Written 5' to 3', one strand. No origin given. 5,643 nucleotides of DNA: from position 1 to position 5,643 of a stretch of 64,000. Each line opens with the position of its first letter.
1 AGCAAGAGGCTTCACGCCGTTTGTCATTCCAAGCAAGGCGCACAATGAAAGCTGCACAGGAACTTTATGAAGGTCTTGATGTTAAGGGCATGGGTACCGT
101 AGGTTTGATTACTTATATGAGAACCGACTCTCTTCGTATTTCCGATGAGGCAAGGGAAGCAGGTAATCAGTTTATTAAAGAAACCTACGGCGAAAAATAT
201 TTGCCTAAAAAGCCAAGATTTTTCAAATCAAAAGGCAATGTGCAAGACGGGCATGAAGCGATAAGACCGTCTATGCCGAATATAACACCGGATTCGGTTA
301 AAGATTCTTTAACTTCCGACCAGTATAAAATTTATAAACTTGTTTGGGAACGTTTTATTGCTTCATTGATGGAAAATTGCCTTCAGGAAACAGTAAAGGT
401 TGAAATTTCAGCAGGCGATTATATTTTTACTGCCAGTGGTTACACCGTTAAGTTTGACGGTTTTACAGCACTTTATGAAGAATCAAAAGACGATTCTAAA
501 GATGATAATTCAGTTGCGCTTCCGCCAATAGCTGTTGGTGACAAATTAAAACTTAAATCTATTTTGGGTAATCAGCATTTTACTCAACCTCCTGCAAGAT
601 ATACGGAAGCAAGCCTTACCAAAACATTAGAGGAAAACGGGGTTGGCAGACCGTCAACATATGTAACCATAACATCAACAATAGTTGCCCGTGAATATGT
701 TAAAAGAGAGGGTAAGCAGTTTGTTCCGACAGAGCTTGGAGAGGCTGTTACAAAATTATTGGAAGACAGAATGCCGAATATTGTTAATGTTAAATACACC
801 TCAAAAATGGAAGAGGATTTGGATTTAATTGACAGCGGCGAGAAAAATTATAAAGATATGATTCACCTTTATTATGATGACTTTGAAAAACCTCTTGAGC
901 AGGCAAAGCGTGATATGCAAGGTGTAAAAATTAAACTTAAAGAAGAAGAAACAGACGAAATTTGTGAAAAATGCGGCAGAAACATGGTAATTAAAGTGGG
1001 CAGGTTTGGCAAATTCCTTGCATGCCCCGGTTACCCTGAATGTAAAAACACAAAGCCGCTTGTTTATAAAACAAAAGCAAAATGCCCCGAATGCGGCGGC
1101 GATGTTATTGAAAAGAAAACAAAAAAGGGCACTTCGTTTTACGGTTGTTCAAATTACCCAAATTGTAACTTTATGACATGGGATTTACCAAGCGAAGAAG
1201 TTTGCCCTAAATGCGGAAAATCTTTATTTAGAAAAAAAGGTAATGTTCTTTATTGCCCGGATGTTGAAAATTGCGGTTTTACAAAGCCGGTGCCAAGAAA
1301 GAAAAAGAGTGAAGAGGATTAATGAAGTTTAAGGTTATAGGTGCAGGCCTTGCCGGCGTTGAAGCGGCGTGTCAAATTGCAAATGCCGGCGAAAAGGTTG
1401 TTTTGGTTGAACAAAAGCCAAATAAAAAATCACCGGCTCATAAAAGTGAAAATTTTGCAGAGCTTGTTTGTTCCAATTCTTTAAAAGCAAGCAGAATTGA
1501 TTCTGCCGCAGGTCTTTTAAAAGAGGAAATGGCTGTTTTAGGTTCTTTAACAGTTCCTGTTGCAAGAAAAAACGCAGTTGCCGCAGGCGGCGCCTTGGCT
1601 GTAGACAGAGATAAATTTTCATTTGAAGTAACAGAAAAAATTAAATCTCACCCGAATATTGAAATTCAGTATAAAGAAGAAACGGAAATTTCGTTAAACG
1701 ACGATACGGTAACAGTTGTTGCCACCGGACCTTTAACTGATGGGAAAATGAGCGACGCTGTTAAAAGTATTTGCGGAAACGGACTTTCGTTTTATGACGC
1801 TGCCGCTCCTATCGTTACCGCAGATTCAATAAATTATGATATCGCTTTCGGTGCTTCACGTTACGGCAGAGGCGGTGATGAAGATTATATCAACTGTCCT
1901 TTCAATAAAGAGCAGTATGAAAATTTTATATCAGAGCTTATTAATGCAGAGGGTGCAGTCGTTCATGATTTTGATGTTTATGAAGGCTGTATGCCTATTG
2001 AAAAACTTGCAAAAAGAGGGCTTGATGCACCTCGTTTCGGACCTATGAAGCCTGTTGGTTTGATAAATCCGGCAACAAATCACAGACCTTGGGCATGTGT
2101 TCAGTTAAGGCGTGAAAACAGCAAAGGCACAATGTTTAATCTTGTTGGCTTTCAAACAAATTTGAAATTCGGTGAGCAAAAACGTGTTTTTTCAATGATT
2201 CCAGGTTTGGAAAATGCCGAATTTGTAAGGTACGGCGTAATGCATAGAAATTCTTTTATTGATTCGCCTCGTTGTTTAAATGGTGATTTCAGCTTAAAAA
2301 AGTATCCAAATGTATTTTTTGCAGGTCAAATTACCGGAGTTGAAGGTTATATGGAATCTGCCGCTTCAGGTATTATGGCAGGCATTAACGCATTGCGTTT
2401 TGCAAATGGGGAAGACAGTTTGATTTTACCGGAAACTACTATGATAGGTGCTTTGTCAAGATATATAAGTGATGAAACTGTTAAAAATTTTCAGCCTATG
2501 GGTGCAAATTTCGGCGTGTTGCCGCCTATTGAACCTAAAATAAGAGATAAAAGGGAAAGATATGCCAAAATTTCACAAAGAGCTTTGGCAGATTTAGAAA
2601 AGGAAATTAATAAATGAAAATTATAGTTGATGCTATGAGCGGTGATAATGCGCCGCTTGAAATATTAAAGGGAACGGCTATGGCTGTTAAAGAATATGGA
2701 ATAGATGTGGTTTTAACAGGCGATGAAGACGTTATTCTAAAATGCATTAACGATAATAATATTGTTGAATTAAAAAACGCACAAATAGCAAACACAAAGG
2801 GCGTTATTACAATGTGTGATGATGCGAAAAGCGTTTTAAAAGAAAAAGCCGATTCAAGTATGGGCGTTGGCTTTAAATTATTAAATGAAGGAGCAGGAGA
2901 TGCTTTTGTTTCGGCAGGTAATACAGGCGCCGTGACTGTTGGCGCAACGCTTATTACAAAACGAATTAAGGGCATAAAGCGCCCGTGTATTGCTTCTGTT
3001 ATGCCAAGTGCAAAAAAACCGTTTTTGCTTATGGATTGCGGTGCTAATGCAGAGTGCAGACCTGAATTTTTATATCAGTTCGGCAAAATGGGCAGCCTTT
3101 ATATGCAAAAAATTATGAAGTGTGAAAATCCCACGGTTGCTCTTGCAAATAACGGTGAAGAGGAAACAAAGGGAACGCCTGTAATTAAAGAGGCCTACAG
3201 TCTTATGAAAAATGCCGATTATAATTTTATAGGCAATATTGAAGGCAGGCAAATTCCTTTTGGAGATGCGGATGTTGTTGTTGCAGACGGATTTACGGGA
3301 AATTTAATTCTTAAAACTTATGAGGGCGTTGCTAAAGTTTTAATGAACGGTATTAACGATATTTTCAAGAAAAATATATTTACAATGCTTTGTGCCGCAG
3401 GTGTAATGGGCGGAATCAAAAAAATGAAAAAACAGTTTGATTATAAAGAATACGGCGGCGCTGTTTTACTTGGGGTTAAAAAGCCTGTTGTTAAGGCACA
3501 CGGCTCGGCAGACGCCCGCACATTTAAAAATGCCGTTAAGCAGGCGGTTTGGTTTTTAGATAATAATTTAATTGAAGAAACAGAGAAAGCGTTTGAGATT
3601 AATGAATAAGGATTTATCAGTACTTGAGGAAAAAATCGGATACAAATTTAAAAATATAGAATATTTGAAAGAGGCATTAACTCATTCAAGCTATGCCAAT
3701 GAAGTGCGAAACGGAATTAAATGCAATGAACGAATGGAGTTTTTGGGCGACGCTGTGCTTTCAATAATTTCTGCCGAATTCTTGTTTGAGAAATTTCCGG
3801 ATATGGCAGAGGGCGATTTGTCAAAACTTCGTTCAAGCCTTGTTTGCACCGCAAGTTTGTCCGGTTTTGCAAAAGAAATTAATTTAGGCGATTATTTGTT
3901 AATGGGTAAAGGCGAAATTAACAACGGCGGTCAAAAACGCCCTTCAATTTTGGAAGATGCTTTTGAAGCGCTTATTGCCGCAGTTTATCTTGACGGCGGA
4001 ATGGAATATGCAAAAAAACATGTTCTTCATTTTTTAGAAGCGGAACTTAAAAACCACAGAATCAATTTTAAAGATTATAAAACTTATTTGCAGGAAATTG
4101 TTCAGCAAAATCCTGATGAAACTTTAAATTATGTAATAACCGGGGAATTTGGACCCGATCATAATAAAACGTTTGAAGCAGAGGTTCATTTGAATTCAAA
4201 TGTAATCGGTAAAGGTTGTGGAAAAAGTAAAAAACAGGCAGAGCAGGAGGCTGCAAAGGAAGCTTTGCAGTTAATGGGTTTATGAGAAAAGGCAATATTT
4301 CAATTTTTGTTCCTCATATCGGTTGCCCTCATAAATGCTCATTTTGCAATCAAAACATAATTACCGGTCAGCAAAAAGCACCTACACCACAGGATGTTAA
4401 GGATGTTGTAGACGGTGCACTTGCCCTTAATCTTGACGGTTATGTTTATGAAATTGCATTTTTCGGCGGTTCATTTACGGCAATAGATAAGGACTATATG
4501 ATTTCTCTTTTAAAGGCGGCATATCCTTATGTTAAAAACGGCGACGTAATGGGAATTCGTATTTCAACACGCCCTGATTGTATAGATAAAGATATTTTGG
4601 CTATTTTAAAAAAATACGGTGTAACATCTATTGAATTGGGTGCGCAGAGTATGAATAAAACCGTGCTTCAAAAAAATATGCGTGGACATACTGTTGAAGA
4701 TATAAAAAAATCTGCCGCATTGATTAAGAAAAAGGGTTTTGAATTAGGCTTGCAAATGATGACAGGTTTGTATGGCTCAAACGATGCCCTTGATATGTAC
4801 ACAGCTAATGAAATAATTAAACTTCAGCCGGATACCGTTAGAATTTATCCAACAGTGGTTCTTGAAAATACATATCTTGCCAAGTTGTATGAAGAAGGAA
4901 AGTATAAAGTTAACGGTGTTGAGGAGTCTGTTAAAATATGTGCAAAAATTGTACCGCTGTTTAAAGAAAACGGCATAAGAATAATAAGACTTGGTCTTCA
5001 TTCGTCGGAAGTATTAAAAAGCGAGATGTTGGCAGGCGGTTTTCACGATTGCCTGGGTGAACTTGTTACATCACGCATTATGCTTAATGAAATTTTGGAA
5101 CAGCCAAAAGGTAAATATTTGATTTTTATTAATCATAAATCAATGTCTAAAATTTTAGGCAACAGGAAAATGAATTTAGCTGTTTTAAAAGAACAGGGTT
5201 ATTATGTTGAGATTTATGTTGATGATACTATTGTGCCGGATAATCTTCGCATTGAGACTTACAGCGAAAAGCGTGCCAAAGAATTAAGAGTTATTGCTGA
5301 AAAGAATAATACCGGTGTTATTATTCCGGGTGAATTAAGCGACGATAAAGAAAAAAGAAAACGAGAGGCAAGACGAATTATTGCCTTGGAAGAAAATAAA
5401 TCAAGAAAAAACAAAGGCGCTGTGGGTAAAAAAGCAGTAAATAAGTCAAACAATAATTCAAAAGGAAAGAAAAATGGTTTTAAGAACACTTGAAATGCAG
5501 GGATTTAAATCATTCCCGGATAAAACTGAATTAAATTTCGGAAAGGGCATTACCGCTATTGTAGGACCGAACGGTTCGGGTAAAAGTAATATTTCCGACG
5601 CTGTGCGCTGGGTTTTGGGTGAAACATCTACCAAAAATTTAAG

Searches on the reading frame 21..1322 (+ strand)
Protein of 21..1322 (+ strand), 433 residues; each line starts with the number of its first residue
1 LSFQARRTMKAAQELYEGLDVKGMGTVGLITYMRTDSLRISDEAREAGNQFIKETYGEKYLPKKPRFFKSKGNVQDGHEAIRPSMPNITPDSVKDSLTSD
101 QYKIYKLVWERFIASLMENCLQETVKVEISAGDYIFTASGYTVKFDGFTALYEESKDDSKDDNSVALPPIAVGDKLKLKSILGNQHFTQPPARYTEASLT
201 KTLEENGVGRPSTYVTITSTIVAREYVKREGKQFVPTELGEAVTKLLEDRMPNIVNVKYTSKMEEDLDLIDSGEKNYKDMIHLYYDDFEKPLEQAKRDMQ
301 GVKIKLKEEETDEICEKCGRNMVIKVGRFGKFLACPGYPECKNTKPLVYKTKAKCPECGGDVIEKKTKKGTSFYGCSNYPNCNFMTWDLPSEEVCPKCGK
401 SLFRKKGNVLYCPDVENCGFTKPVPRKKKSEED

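Call 43: search_protein_families(library=pfam, proteins=[window:21-1322:+], max_evalue=0.001)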
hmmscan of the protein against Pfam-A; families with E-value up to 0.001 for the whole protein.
window:21-1322:+ (433 aa): 2 families
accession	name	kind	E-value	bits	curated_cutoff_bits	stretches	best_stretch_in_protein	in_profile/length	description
PF01131.25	Topoisom_bac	-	8.3e-78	262.6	35.1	1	3-281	141-410/411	DNA topoisomerase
PF01396.24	Zn_ribbon_Top1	-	9.1e-30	102.6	32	2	353-389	2-37/39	Topoisomerase DNA binding C4 zinc finger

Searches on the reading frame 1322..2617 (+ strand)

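Call 43: search_protein_families(library=pfam, proteins=[window:1322-2617:+], max_evalue=0.001)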
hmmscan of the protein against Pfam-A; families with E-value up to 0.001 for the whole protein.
window:1322-2617:+ (431 aa): 6 families
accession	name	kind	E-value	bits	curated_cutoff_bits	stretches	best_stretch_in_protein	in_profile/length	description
PF01134.28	GIDA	-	5.5e-93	312.5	22.1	1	4-364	3-390/391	Glucose inhibited division protein A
PF00890.30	FAD_binding_2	-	3.8e-07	30.1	20.4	1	5-76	4-74/414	FAD binding domain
PF12831.13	FAD_oxidored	-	7.8e-05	22.6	27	1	5-32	4-31/416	FAD dependent oxidoreductase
PF00070.33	Pyr_redox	-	0.00012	22.9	22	1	5-34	4-33/82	Pyridine nucleotide-disulphide oxidoreductase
PF03486.20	HI0933_like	-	0.00023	21.1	50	0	4-33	4-33/244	HI0933-like protein Rossmann domain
PF07992.20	Pyr_redox_2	-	0.00026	21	26.1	1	5-36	147-178/291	Pyridine nucleotide-disulphide oxidoreductase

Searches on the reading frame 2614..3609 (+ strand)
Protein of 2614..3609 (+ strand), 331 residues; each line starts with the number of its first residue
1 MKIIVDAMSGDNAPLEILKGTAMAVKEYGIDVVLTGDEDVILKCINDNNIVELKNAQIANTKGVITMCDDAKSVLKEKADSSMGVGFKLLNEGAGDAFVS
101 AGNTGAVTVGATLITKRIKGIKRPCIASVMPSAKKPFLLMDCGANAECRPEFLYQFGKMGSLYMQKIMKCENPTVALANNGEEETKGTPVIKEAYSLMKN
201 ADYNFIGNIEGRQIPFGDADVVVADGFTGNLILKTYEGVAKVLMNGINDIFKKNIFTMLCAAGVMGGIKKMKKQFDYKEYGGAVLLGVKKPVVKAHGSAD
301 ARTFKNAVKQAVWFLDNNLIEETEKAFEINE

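Call 43: search_protein_families(library=pfam, proteins=[window:2614-3609:+], max_evalue=0.001)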
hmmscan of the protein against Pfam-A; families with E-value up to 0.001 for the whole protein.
window:2614-3609:+ (331 aa): 1 family
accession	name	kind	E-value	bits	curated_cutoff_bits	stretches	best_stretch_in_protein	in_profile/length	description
PF02504.20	FA_synthesis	-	5.3e-95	318.6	29.1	1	1-320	1-322/324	Fatty acid synthesis protein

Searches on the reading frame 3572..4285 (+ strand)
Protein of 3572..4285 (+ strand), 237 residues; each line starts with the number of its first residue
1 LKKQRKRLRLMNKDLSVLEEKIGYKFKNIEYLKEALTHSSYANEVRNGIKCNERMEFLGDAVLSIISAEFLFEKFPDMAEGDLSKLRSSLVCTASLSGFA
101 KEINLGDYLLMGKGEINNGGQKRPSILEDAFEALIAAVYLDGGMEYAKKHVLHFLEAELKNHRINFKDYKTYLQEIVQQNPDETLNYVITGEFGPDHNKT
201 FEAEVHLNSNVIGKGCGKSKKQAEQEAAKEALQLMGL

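Call 43: search_protein_families(library=pfam, proteins=[window:3572-4285:+], max_evalue=0.001)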
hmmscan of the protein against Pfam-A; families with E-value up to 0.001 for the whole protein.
window:3572-4285:+ (237 aa): 5 families
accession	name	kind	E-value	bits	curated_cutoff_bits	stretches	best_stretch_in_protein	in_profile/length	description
PF14622.11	Ribonucleas_3_3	-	2.5e-40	138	35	1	29-155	2-124/128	Ribonuclease-III-like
PF00636.31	Ribonuclease_3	-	2e-25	89.9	27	1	53-143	1-102/102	Ribonuclease III domain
PF00035.32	dsrm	-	1.4e-17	64.4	23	1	169-234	1-65/66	Double-stranded RNA binding motif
PF24995.1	DSRM_2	-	7.3e-05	23.6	27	1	146-235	4-77/79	dsRNA binding domain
PF22935.1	RM44_endonuclase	-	7.7e-05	23.2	27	1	22-137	13-138/139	Large ribosomal subunit protein mL44, endonuclease domain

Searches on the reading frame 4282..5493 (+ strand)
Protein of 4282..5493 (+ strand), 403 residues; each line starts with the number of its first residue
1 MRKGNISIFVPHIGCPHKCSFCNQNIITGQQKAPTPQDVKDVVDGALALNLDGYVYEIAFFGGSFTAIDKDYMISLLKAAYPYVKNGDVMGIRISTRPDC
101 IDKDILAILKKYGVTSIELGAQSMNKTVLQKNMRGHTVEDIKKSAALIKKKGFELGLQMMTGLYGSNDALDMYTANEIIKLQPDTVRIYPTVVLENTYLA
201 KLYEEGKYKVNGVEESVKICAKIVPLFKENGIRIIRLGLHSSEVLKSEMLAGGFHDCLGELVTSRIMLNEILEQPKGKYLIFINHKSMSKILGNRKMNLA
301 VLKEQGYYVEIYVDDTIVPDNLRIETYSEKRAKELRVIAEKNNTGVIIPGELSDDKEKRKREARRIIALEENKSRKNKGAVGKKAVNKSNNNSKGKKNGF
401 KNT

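Call 43: search_protein_families(library=pfam, proteins=[window:4282-5493:+], max_evalue=0.001)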
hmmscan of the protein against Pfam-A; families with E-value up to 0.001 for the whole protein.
window:4282-5493:+ (403 aa): 2 families
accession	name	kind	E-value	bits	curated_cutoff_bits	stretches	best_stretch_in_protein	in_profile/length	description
PF04055.27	Radical_SAM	-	3.1e-24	86.4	29.5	1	13-169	5-157/166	Radical SAM superfamily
PF16199.10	Radical_SAM_C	-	6.6e-18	65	31.9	1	183-266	1-83/85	Radical_SAM C-terminal domain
